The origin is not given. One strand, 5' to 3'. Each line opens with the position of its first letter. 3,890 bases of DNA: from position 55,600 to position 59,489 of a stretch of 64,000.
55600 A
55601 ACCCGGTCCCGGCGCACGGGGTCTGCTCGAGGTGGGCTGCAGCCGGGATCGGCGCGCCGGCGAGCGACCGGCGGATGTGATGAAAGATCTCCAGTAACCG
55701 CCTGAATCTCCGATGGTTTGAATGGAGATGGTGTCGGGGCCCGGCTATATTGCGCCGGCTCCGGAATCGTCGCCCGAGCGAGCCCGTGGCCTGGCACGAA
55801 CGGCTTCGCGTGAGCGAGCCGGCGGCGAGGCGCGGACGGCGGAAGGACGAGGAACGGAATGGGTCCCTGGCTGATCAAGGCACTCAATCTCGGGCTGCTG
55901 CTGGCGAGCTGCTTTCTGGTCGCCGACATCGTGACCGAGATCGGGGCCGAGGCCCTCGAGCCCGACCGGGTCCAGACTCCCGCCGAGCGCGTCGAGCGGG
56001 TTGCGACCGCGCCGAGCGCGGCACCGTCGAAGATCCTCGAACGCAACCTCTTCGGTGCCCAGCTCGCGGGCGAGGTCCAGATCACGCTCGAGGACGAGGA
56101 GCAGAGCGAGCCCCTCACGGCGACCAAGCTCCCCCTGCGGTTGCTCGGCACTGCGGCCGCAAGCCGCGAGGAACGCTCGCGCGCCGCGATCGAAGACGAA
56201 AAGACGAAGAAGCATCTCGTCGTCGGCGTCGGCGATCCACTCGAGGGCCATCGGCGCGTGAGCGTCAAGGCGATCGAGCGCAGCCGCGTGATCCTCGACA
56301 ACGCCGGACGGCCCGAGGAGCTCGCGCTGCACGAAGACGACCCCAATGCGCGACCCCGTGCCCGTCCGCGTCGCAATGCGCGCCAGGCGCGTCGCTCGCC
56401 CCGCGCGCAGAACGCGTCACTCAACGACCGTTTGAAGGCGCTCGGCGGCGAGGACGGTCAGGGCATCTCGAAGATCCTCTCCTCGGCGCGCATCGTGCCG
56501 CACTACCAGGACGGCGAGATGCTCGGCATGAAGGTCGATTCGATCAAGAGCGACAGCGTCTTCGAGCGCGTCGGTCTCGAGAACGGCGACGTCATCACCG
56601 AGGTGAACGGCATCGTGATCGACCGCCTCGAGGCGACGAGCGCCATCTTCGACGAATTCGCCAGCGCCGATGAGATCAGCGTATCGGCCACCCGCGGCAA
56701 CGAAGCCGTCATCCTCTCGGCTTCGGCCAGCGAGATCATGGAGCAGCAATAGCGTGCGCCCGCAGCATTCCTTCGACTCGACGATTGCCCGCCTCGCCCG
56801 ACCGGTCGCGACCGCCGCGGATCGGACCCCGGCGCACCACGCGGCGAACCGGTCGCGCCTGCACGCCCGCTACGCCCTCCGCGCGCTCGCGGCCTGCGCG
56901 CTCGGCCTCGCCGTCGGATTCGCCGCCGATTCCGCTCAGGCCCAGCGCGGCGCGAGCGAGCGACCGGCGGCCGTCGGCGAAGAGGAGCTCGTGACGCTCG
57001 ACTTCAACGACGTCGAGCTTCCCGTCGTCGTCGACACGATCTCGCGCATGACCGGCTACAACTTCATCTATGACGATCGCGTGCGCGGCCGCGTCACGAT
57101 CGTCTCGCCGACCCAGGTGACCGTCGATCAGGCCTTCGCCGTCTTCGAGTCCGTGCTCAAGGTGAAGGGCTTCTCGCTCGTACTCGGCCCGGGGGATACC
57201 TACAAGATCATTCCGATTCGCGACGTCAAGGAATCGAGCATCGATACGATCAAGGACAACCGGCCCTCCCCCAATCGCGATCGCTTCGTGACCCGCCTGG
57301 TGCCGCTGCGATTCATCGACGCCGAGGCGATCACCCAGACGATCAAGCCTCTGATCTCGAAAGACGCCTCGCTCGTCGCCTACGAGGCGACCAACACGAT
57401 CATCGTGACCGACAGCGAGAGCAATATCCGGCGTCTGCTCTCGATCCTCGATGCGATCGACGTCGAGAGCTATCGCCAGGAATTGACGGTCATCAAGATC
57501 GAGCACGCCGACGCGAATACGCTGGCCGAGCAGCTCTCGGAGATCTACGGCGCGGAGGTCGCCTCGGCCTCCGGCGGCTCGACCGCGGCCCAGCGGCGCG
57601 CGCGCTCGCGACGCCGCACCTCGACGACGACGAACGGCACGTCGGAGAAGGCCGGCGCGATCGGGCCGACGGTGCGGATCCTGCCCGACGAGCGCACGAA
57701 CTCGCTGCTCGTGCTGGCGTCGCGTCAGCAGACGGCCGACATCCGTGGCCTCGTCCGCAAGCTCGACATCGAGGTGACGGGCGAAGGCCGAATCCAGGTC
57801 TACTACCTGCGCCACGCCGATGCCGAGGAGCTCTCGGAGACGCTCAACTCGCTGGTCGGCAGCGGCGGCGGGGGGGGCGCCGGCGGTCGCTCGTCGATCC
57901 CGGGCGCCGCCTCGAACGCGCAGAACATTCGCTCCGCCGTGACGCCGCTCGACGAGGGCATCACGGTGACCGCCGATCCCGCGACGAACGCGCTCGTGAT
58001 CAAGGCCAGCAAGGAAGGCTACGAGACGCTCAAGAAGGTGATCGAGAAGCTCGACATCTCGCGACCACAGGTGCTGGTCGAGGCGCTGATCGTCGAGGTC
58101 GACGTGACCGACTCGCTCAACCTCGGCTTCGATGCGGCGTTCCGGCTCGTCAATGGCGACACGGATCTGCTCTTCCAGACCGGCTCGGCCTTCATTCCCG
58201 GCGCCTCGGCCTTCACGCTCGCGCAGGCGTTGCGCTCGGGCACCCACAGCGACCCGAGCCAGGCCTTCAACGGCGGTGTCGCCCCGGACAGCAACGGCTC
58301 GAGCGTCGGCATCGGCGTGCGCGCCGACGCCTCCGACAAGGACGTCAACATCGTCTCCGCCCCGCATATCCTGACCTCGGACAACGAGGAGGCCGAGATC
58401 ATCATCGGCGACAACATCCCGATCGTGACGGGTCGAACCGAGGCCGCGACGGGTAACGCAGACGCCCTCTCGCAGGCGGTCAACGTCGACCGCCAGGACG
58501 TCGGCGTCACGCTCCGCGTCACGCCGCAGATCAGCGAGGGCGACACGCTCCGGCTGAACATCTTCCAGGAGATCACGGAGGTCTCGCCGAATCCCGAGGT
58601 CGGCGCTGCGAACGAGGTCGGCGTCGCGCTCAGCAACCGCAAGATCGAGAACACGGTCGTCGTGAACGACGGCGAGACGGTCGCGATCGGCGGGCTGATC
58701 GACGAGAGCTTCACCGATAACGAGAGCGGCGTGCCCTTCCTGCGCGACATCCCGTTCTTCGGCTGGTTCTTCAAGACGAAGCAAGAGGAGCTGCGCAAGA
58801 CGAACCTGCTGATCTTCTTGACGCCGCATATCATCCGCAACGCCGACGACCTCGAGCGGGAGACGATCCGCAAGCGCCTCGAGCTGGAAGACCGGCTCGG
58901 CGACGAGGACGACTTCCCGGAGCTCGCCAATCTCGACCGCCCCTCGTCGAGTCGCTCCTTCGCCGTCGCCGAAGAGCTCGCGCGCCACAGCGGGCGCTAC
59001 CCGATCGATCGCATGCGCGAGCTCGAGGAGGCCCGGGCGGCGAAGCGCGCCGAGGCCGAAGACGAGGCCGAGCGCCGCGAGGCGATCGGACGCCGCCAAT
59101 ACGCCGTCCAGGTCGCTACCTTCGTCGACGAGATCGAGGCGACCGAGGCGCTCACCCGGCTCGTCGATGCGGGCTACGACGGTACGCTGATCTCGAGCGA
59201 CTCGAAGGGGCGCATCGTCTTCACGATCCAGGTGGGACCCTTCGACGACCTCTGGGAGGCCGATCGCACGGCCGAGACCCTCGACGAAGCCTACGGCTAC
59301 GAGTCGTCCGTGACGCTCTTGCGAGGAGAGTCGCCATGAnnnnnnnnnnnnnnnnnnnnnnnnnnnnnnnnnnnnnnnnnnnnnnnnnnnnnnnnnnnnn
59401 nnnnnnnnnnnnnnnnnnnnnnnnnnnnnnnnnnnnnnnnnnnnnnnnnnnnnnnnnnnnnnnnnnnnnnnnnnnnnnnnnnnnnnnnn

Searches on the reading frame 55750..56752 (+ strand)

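Call 4: search_protein_families(library=pfam, proteins=[window:55859-56752:+])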
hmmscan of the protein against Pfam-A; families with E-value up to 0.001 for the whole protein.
window:55859-56752:+ (297 aa): 3 families
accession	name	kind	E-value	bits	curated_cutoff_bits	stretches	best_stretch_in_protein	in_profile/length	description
PF11356.14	T2SSC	-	2.7e-16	60.1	27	1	14-157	4-141/141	Type II secretion system protein C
PF17820.7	PDZ_6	-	7.9e-07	29.2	27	1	226-262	2-38/54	PDZ domain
PF13180.12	PDZ_2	-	0.00022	21.9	27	1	223-283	13-73/80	PDZ domain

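Call 34: search_protein_families(library=pfam, proteins=[window:55750-56673:+], max_evalue=0.01)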
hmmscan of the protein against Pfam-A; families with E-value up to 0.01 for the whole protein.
window:55750-56673:+ (307 aa): 0 families

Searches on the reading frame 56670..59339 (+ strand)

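Call 4: search_protein_families(library=pfam, proteins=[window:56670-59339:+])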
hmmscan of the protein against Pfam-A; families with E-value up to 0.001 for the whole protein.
window:56670-59339:+ (889 aa): 4 families
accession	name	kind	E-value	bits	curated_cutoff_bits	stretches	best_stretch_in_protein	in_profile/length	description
PF00263.26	Secretin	-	1.7e-48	164.8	27.5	1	555-723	4-169/169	Bacterial type II and III secretion system protein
PF03958.22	Secretin_N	-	1.3e-42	144.3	28.2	3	376-467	2-69/69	Bacterial type II/III secretion system short domain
PF21305.2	type_II_gspD_N0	-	5.5e-22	77.8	27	1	110-180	1-71/71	GspD-like, N0 domain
PF05036.18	SPOR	-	3.8e-09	37.2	21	1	810-874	4-66/76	SPOR domain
